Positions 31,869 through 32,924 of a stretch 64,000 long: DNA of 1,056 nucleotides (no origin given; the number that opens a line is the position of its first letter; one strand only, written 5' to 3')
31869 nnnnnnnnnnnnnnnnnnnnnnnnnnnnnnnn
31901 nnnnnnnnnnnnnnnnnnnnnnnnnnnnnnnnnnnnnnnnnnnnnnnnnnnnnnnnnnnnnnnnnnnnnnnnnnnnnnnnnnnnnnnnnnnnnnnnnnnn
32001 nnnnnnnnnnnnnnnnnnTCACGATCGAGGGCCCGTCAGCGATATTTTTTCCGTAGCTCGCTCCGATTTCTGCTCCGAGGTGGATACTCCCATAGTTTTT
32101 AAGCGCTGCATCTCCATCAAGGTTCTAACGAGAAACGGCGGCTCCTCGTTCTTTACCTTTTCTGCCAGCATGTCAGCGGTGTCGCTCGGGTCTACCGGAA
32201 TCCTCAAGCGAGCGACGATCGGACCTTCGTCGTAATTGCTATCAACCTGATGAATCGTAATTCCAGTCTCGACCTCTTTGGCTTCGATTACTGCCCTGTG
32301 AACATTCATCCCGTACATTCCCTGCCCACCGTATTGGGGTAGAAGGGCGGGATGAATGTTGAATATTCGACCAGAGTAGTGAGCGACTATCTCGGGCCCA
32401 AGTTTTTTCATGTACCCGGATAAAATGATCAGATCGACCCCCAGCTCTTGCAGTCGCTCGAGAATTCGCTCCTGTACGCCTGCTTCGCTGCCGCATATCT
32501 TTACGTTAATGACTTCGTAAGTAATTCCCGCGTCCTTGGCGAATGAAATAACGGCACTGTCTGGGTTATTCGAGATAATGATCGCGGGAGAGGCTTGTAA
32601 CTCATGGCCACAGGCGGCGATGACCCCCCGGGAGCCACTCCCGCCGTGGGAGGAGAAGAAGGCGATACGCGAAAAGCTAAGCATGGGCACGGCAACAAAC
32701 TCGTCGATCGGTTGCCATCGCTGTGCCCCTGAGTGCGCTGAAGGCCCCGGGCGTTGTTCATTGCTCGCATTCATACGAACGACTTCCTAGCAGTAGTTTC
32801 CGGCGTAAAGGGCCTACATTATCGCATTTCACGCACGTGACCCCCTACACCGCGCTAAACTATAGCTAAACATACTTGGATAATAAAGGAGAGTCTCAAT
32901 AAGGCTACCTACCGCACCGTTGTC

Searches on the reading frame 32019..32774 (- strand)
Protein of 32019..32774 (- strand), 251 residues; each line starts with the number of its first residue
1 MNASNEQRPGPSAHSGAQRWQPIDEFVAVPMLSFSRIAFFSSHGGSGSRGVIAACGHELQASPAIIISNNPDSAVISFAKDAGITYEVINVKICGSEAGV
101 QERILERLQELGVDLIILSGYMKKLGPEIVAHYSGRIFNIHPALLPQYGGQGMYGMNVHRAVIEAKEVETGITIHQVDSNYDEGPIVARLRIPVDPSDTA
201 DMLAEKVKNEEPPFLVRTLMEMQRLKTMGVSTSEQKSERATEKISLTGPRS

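Call 10: search_protein_families(library=pfam, proteins=[window:32019-32774:-], max_evalue=0.01)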
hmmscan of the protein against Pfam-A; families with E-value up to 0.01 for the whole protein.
window:32019-32774:- (251 aa): 1 family
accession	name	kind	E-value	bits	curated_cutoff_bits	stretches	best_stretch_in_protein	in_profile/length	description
PF00551.24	Formyl_trans_N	-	5.4e-39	134.2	26.1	1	36-219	2-181/181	Formyl transferase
